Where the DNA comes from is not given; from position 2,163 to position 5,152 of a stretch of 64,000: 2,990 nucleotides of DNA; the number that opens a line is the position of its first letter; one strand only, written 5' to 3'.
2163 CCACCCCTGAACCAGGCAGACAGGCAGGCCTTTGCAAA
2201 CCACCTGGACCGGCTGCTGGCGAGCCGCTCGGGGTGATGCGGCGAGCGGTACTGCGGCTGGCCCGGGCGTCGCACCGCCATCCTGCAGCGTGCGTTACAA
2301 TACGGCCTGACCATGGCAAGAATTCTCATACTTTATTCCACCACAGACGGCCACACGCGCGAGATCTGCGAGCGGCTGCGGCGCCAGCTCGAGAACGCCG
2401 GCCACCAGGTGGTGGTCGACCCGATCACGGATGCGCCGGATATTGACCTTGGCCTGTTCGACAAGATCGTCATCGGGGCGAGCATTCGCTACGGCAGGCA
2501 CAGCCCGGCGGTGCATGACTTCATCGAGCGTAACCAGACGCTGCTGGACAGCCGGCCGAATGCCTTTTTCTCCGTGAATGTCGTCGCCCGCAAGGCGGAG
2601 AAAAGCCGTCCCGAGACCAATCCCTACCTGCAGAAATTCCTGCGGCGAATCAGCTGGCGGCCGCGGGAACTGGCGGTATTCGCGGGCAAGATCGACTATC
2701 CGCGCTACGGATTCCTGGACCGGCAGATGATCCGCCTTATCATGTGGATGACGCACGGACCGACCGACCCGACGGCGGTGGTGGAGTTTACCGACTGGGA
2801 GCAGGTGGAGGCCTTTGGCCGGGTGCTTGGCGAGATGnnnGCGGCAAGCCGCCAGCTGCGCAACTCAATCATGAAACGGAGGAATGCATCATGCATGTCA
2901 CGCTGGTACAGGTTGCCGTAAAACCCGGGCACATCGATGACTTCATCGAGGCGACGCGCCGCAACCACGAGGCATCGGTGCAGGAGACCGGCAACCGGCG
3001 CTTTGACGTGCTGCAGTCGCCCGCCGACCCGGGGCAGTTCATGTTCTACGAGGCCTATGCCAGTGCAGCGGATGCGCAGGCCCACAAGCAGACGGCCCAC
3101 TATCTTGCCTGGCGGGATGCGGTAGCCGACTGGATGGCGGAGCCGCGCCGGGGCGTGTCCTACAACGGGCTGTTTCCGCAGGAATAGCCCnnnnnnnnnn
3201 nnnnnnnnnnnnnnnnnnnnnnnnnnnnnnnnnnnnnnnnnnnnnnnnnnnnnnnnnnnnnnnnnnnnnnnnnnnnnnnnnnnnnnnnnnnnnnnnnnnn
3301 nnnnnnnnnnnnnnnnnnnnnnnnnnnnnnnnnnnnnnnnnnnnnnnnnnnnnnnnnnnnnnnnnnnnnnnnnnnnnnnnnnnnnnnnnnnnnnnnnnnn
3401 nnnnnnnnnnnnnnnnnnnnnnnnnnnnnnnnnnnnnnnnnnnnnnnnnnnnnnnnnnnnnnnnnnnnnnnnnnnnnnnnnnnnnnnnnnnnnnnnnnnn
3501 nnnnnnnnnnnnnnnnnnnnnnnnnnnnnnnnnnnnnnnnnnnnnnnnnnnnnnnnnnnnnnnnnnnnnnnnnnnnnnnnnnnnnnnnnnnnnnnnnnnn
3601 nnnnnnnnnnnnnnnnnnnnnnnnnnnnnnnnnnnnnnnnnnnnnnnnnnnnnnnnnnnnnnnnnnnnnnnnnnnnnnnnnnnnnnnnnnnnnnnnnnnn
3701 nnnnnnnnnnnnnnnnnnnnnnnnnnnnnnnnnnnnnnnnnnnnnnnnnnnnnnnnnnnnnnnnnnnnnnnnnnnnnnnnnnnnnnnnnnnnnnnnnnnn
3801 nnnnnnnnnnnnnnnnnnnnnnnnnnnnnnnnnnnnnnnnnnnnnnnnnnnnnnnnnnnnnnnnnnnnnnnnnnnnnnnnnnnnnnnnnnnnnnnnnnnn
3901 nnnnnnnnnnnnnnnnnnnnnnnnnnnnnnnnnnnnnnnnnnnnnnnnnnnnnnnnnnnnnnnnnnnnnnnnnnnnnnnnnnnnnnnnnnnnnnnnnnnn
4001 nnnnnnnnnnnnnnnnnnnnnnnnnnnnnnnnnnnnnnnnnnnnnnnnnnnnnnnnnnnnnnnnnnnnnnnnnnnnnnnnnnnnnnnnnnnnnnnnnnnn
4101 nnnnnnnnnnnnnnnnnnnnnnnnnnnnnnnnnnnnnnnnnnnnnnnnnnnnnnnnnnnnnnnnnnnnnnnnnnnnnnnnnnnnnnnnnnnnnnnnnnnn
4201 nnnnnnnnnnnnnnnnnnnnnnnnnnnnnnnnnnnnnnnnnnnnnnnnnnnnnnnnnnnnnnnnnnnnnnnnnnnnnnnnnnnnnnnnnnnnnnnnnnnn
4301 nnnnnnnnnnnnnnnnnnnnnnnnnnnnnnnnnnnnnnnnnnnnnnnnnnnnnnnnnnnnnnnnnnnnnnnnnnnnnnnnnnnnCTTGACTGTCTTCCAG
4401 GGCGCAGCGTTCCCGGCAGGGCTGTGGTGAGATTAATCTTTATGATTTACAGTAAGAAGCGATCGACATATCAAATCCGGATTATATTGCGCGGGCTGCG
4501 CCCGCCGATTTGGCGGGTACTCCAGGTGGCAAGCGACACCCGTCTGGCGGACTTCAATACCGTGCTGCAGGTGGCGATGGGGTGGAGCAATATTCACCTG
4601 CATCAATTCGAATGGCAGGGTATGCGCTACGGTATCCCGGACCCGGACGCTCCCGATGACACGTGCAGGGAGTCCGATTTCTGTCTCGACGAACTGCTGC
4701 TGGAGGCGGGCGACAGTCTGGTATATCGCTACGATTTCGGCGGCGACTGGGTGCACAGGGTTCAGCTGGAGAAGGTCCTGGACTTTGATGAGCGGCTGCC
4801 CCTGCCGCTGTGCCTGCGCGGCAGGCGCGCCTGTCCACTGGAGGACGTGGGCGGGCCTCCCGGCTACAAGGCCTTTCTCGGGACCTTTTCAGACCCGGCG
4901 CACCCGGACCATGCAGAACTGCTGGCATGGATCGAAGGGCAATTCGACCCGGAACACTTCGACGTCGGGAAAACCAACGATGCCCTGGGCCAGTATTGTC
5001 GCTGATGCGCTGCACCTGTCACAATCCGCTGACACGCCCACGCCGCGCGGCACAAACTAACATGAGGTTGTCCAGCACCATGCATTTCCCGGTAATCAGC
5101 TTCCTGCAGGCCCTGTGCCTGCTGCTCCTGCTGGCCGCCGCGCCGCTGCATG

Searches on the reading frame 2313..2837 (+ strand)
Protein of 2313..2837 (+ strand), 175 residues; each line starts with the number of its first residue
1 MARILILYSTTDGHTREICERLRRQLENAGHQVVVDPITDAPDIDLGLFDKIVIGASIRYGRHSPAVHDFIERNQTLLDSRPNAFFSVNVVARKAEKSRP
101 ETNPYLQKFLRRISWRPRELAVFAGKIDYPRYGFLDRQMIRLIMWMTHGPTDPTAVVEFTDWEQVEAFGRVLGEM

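Call 36: find_encoding_contigs(protein=window:2313-2837:+, flank=10000, max_places=6)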
Protein window:2313-2837:+ (175 aa): 1 contig read that carries it; 1 place shown.
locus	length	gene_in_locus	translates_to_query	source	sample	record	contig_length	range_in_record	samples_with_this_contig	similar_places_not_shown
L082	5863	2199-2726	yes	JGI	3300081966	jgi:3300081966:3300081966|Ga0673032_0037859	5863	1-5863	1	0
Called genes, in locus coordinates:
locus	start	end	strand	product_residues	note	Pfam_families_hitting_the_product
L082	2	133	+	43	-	?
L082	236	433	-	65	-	-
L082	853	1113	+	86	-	PF16691:DUF5062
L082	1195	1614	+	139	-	PF04828:GFA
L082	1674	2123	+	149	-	PF02639:DUF188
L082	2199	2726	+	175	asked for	PF12724:Flavodoxin_5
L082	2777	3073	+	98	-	PF03992:ABM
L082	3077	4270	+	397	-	PF00465:Fe-ADH, PF13685:Fe-ADH_2 (weak), PF25137:ADH_Fe_C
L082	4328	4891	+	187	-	PF07929:PRiA4_ORF3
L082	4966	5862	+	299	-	?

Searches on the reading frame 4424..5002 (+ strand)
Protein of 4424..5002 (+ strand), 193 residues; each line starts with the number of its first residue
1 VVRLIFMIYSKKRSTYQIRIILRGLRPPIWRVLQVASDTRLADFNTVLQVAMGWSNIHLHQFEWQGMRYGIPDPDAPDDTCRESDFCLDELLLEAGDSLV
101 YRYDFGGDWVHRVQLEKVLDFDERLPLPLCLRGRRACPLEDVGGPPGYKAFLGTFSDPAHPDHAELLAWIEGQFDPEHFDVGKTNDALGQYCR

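Call 26: search_protein_families(library=ncbifam, max_evalue=1e-8, proteins=[window:4424-5002:+])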
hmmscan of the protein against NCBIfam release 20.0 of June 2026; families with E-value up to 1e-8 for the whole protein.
window:4424-5002:+ (193 aa): 0 families

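Call 49: search_protein_families(library=pfam, max_evalue=0.00001, proteins=[window:4424-5002:+])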
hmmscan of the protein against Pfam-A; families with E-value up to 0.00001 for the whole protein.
window:4424-5002:+ (193 aa): 1 family
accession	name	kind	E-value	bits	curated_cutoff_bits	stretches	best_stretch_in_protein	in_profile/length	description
PF07929.16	PRiA4_ORF3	-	1.2e-57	194.9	26.6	1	15-181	2-171/173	Plasmid pRiA4b ORF-3-like protein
